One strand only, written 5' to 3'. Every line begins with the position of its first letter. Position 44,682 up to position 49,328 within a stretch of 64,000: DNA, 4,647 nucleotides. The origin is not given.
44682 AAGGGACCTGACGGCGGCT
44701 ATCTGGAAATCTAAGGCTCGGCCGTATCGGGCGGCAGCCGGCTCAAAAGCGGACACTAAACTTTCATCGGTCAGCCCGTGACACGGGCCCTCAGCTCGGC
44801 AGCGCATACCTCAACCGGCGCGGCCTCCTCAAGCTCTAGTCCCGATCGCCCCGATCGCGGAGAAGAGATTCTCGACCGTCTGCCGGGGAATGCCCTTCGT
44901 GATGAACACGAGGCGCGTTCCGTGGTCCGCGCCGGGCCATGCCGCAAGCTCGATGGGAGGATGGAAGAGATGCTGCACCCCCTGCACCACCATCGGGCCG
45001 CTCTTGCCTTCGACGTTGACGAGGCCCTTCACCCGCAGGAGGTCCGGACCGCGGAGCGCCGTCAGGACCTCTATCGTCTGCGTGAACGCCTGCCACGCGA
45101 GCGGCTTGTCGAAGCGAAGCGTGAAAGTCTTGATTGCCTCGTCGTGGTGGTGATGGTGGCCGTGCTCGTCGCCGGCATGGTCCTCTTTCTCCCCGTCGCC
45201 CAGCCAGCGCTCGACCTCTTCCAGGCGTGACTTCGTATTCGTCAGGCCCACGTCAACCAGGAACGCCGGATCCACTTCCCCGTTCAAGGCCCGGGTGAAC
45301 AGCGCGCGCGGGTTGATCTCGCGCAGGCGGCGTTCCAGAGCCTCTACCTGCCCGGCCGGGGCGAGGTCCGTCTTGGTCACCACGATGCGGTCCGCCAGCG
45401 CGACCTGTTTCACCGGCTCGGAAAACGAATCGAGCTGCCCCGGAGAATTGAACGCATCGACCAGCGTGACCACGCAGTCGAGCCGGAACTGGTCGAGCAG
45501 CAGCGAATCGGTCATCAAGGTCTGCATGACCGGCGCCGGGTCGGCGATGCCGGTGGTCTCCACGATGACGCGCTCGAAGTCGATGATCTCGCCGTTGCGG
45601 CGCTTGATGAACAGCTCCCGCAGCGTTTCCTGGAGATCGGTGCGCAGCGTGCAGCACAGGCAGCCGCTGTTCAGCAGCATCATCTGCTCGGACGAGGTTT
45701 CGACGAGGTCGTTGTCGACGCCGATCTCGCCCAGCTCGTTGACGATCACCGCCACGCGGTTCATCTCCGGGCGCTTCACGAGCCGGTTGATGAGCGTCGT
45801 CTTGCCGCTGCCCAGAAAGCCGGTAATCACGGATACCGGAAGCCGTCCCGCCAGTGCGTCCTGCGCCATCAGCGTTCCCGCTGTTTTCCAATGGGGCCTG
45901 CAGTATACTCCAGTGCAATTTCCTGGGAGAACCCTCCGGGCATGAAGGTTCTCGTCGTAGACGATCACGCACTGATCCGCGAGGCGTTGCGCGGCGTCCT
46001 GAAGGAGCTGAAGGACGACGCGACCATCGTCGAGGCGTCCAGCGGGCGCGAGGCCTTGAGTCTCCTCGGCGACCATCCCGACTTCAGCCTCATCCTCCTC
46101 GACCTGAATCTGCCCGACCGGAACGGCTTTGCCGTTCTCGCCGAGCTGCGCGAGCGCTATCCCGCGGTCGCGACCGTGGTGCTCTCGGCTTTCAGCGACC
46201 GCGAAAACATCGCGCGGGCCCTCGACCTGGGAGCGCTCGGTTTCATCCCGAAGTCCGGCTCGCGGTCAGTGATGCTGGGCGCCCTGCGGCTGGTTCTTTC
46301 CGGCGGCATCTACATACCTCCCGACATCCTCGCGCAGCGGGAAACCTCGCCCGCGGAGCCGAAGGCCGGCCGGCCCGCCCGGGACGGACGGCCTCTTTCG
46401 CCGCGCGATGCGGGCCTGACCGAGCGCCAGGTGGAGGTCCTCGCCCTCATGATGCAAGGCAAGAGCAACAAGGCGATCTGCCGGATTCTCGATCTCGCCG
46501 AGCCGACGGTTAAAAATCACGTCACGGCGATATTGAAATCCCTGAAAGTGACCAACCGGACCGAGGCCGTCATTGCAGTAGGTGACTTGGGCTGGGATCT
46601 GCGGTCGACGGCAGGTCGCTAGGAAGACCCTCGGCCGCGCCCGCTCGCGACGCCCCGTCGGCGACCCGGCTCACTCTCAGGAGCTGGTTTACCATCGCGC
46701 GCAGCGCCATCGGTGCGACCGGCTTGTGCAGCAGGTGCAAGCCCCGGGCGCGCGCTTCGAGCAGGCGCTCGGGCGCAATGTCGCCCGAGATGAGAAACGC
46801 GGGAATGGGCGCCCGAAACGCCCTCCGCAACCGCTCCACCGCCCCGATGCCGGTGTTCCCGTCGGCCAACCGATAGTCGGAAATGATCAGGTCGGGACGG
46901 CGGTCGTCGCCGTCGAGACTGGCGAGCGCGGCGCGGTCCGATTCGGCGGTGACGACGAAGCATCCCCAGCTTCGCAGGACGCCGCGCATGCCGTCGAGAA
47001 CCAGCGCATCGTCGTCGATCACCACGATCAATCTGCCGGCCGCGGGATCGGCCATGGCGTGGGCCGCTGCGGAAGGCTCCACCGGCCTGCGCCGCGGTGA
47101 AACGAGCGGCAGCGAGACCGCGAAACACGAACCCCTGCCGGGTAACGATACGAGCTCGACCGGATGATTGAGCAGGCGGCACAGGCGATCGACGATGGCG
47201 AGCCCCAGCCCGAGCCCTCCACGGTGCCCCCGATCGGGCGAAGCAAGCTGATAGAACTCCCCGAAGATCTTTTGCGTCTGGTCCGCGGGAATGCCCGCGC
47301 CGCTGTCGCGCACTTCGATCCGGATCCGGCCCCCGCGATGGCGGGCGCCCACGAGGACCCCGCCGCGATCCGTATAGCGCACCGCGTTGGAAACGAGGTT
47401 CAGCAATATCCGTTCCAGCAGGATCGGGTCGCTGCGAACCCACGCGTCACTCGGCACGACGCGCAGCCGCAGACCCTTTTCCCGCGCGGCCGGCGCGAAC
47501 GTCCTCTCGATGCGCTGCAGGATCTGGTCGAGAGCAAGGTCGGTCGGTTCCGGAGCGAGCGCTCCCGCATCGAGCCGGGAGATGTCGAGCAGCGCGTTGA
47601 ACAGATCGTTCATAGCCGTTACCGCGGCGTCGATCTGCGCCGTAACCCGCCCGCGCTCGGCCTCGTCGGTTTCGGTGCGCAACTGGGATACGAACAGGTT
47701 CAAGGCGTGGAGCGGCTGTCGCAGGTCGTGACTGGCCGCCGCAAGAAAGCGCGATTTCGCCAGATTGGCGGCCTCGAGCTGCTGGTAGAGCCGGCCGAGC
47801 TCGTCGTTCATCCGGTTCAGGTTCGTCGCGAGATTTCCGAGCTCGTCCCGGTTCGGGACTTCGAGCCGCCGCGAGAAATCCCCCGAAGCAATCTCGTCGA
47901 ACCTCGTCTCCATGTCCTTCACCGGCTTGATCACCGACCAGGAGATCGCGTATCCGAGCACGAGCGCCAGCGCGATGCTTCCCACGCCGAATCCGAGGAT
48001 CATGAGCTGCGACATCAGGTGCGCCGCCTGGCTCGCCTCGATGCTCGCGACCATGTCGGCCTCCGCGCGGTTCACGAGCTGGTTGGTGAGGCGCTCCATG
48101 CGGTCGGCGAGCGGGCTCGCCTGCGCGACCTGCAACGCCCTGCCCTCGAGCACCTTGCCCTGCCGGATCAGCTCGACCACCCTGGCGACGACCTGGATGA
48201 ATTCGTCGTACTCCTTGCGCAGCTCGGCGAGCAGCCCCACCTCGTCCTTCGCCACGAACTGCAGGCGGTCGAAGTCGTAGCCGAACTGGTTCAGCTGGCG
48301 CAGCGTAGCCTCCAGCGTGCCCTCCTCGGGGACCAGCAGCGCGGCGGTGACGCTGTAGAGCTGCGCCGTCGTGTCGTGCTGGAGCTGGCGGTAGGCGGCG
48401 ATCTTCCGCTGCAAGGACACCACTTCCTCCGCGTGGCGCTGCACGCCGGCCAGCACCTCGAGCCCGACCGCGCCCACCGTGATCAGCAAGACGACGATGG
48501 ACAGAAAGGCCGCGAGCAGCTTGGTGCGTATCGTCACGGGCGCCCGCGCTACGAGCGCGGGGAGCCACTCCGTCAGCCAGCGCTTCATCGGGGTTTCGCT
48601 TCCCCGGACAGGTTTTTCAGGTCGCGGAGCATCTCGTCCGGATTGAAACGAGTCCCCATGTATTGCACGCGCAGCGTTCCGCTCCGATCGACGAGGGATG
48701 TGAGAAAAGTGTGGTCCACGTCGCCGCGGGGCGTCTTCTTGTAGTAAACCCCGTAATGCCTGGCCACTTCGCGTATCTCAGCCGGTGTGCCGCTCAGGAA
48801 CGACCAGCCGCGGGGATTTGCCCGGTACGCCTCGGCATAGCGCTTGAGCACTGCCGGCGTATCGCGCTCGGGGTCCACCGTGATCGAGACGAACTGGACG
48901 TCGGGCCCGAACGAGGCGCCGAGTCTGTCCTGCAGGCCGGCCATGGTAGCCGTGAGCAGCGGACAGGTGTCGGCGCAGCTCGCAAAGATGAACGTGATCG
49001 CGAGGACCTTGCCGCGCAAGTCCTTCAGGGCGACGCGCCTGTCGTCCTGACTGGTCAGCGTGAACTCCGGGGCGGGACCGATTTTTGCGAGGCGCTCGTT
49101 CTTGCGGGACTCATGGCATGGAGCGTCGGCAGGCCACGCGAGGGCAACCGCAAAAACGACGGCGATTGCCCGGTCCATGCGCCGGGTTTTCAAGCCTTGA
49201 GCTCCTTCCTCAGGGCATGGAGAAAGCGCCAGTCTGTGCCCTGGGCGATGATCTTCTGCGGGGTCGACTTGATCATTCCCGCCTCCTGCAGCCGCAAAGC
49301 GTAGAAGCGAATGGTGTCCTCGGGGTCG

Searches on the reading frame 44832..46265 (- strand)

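Call 7: search_protein_families(library=pfam, proteins=[window:44832-46265:-], max_evalue=0.001)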
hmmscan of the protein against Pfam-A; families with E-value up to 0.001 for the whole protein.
window:44832-46265:- (478 aa): 5 families
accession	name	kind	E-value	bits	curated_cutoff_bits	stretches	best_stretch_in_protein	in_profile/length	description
PF02492.25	cobW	-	1.6e-50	171.6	20.7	1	143-323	1-178/180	CobW/HypB/UreG, nucleotide-binding domain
PF07683.19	CobW_C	-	1e-21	77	22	1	378-470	1-92/94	Cobalamin synthesis protein cobW C-terminal domain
PF25204.1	DAAF9_2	-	0.00015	21.8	27.5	0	144-334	1-182/210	DAAF9 domain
PF03193.22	RsgA_GTPase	-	0.00037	20.8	30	0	143-169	107-133/174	RsgA GTPase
PF13401.12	AAA_22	-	0.00097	19.9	27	0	145-173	8-39/130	AAA domain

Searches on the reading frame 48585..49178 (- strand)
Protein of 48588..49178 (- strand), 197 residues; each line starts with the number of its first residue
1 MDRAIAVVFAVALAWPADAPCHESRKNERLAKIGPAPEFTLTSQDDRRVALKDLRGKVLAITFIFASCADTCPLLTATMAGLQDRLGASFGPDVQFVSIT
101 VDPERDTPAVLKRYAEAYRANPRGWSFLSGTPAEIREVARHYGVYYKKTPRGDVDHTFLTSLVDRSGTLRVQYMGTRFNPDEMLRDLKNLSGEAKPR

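Call 3: search_protein_families(library=pfam, proteins=[window:48585-49163:-], max_evalue=0.01)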
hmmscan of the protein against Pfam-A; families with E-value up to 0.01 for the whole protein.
window:48585-49163:- (192 aa): 3 families
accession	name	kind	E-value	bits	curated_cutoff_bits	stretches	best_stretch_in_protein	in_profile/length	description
PF02630.20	SCO1-SenC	-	2.1e-32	112.3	22.8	1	32-163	2-133/134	SCO1/SenC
PF00578.27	AhpC-TSA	-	2.8e-10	40.7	26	1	30-164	4-121/124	AhpC/TSA family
PF08534.16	Redoxin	-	6.7e-05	23.2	26.6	1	30-180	5-142/148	Redoxin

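Call 17: search_protein_families(library=ncbifam, proteins=[window:48585-49163:-], max_evalue=0.01)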
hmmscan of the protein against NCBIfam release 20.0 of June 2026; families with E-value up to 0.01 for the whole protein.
window:48585-49163:- (192 aa): 2 families
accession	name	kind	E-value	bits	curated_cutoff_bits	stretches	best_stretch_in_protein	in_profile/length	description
NF006960.0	PRK09437.1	equivalog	8.6e-05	22.5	140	1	30-149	9-115/156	thioredoxin-dependent thiol peroxidase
NF002854.0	PRK03147.1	subfamily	0.0031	17.4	170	1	22-64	32-75/176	thiol-disulfide oxidoreductase ResA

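Call 64: search_protein_families(library=pfam, proteins=[window:48588-49178:-], max_evalue=0.001)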
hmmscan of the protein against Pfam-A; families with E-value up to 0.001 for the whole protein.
window:48588-49178:- (197 aa): 3 families
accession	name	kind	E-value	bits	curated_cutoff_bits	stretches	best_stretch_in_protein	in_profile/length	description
PF02630.20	SCO1-SenC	-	2.3e-32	112.2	22.8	1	37-168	2-133/134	SCO1/SenC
PF00578.27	AhpC-TSA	-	2.9e-10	40.6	26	1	35-169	4-121/124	AhpC/TSA family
PF08534.16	Redoxin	-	7.2e-05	23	26.6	1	35-185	5-142/148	Redoxin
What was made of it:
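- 48585..49178 (-): Sco/SenC-type thioredoxin-fold copper chaperone (197 aa) with an N-terminal hydrophobic anchor. Pfam SCO1-SenC 112 bits (calls 3, 64).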
